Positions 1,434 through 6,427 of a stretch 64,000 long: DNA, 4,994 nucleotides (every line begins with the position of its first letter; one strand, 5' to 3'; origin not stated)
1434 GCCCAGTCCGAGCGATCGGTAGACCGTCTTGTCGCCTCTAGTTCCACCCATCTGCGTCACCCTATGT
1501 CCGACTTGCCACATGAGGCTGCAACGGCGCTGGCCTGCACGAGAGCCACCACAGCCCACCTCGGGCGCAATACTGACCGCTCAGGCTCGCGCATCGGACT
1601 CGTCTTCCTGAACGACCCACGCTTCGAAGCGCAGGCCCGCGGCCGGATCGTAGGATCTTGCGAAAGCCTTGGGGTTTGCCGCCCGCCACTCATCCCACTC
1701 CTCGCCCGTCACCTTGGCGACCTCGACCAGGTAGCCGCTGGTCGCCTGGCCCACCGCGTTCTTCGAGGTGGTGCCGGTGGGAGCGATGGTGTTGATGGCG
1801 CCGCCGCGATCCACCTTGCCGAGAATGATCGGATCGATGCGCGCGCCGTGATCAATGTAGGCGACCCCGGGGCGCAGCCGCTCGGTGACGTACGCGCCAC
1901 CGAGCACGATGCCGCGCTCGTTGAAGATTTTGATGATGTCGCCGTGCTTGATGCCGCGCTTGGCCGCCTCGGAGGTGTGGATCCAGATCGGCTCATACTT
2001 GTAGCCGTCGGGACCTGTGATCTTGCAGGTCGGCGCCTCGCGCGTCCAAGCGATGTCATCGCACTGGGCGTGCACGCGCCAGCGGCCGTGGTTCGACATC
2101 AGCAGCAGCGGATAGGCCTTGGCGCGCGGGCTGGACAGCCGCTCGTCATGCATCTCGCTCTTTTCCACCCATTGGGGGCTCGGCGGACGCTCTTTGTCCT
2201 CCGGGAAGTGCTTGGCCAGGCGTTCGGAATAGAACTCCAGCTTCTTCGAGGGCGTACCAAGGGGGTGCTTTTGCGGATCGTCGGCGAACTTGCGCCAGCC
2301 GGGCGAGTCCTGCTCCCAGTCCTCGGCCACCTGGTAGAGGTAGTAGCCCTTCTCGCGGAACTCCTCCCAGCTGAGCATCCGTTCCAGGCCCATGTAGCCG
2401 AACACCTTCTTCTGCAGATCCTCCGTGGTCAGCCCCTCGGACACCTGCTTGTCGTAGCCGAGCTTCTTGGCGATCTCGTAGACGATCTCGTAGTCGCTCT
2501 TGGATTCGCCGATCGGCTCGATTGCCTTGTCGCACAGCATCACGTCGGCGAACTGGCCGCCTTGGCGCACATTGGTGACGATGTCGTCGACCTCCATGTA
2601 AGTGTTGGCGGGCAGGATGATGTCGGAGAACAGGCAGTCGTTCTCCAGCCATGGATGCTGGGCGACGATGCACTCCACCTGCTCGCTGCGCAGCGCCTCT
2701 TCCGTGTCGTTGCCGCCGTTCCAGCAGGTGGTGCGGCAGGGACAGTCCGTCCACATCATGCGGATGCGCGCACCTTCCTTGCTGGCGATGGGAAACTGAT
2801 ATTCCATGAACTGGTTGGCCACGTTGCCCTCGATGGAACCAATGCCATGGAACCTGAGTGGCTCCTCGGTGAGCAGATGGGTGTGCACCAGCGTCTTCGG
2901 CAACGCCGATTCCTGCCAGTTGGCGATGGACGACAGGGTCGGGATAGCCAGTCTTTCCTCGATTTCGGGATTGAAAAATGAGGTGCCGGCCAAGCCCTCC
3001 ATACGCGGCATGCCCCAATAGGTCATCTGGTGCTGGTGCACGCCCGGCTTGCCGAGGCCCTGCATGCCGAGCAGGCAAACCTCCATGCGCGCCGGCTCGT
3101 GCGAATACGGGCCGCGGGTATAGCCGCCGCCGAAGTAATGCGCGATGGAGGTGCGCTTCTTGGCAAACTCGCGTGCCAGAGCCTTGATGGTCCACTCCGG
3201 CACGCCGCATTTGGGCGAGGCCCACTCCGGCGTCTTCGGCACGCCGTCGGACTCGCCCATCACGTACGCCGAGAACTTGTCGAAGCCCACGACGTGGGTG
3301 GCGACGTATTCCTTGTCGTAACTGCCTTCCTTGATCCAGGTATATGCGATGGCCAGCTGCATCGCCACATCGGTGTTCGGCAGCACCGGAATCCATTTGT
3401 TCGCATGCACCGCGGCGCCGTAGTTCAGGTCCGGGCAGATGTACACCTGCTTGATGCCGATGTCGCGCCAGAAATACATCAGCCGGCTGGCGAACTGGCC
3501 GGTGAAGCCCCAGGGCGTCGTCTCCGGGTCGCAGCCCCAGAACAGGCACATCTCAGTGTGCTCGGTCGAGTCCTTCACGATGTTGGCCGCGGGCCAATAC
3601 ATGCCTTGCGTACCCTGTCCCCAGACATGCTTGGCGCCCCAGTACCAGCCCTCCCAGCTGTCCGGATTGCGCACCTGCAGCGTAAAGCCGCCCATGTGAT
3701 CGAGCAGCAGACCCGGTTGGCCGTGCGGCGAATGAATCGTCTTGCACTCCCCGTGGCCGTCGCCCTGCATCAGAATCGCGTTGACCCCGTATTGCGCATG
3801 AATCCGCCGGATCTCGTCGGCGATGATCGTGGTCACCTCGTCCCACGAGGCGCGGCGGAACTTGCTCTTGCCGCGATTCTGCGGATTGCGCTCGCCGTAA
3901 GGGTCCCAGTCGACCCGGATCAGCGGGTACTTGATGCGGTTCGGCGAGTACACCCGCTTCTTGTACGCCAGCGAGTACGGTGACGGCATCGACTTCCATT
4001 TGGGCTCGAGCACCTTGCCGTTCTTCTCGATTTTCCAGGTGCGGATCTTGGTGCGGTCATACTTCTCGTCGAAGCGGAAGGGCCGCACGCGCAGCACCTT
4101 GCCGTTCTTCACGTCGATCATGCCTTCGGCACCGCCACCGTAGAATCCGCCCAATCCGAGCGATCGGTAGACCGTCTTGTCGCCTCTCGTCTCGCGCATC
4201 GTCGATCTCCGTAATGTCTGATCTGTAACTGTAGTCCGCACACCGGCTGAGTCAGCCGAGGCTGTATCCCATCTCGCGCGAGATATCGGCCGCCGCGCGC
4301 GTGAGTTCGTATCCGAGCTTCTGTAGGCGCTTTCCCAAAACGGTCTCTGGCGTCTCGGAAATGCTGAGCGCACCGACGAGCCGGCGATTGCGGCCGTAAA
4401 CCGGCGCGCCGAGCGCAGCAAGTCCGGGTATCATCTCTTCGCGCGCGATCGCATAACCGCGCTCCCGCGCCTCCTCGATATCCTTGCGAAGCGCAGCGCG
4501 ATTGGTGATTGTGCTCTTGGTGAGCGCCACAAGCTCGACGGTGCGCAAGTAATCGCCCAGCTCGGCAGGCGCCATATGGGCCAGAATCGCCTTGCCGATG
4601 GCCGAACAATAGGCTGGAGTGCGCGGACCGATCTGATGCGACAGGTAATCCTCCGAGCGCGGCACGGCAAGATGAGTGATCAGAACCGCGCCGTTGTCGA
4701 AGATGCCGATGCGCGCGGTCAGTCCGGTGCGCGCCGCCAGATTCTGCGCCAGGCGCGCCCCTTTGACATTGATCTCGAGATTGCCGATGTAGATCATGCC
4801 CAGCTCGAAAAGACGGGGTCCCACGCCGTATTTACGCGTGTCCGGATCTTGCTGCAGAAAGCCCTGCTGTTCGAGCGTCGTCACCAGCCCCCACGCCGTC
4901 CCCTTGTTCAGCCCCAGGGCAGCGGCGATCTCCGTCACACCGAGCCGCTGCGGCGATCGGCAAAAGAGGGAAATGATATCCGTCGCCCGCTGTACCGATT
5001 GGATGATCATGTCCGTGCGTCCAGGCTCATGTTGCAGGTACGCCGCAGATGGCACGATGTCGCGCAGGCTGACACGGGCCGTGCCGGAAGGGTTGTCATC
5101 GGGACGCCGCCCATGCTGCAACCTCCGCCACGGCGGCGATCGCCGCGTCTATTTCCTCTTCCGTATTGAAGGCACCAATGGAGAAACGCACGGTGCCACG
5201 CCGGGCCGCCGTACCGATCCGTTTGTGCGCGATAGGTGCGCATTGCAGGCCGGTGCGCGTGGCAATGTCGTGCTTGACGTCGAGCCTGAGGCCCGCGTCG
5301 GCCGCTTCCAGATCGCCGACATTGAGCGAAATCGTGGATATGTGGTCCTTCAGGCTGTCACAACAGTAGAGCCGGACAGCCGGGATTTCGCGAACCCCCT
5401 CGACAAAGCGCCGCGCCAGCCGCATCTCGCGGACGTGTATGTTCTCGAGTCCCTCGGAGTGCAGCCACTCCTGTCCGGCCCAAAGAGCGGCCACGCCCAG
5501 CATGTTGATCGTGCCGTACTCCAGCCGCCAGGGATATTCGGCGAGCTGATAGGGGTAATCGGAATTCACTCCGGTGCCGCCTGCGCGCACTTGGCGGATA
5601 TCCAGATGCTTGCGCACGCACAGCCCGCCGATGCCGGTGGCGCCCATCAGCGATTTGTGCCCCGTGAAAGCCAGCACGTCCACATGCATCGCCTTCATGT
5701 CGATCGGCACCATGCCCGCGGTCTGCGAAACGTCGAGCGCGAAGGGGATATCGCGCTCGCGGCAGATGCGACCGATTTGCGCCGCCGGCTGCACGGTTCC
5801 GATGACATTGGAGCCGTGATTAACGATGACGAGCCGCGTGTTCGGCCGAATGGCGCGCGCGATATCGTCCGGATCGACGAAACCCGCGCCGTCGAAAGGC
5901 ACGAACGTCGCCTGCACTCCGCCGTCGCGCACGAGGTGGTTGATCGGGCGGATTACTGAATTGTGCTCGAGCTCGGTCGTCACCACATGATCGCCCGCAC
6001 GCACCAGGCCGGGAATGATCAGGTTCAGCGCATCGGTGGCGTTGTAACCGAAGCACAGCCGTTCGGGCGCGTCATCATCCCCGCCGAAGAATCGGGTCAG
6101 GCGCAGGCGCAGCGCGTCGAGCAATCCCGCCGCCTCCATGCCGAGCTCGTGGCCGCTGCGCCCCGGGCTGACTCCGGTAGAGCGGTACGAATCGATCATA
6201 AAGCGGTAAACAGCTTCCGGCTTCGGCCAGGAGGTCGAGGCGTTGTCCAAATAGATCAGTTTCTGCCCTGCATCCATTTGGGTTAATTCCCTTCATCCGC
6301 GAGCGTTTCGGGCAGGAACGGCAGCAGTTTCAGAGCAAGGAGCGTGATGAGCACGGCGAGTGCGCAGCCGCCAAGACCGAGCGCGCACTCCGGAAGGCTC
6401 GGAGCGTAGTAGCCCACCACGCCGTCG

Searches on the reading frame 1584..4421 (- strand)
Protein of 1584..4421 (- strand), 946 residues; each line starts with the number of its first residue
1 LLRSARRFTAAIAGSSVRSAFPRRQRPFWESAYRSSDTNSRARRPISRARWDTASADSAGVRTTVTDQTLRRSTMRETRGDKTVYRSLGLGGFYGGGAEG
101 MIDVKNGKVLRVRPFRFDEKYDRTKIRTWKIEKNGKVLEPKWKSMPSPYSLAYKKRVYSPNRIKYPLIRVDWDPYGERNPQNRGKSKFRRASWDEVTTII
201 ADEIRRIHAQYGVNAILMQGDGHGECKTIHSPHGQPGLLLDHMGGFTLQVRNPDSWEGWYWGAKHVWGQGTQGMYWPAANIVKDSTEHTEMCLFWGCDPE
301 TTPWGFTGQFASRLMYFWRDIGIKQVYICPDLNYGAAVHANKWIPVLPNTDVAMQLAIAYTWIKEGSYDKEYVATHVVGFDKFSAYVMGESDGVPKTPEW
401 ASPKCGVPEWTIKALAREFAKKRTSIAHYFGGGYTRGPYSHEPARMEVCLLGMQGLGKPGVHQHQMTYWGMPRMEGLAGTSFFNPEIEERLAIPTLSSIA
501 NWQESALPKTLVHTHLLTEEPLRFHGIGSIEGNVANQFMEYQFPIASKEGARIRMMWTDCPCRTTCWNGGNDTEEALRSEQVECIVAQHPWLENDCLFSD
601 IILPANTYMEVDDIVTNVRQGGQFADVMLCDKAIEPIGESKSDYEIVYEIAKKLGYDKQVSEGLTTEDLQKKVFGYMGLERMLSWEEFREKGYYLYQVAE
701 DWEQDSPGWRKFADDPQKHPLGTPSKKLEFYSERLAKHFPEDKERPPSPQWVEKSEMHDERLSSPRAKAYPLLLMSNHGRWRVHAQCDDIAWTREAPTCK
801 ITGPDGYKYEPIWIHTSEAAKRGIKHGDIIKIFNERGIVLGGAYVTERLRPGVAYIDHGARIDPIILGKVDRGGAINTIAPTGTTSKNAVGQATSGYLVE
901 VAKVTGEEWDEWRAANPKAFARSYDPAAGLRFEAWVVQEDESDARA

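Call 56: search_protein_families(library=pfam, proteins=[window:1584-4421:-], max_evalue=0.0001)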
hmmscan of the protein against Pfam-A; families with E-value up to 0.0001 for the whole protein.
window:1584-4421:- (946 aa): 3 families
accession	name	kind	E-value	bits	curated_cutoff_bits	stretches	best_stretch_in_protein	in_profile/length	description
PF00384.28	Molybdopterin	-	1.4e-29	103.7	24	1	162-653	1-353/353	Molybdopterin oxidoreductase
PF01568.27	Molydop_binding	-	1.5e-14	54.4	26.8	1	807-885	28-98/110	Molydopterin dinucleotide binding domain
PF21423.2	AhtL-like_1st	-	4.4e-09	36.2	27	1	104-154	7-53/55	Pyrogallol hydroxytransferase large subunit-like, domain 1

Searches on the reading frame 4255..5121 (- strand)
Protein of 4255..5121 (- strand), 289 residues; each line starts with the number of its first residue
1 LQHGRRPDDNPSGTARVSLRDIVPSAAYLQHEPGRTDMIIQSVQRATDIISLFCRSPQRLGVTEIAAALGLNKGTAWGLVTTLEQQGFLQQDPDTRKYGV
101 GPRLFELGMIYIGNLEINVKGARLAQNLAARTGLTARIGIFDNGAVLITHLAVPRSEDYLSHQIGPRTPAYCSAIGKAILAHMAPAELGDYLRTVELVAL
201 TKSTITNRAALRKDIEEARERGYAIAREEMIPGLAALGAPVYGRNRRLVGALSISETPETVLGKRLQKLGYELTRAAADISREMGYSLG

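Call 56: search_protein_families(library=pfam, proteins=[window:4255-5121:-], max_evalue=0.0001)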
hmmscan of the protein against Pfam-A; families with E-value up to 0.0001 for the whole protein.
window:4255-5121:- (289 aa): 2 families
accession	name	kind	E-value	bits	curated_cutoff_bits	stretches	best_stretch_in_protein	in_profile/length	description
PF01614.24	IclR_C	-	7.2e-37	127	24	1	111-282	3-174/174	Bacterial transcriptional regulator IclR C-terminal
PF09339.16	HTH_IclR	-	2.6e-15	56.3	22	1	42-93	1-52/52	IclR helix-turn-helix domain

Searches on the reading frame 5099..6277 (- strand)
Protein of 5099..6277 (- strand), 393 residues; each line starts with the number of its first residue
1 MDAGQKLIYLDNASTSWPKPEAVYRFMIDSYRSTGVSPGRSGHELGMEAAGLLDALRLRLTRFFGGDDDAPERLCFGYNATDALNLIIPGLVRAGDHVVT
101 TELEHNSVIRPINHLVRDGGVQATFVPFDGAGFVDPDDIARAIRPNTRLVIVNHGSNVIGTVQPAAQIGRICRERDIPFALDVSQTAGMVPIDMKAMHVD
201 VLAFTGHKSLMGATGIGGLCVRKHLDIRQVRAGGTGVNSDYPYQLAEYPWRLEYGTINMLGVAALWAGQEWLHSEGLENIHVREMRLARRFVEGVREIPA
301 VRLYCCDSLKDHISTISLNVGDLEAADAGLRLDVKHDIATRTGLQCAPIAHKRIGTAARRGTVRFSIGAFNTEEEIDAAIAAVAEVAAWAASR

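Call 15: search_protein_families(library=pfam, proteins=[window:5099-6277:-], max_evalue=0.001)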
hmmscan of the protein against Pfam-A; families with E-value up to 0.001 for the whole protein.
window:5099-6277:- (393 aa): 4 families
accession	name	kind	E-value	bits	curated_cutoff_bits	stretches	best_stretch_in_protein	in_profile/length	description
PF00266.25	Aminotran_5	-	7.9e-79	265.7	21.5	1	8-378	1-370/371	Aminotransferase class-V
PF01053.26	Cys_Met_Meta_PP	-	3.7e-10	39.4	27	1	83-283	79-251/381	Cys/Met metabolism PLP-dependent enzyme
PF01041.23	DegT_DnrJ_EryC1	-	1.6e-07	31.3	19.8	1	79-223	47-187/360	DegT/DnrJ/EryC1/StrS aminotransferase family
PF01212.27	Beta_elim_lyase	-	2.2e-06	27.7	27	1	81-229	57-222/288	Beta-eliminating lyase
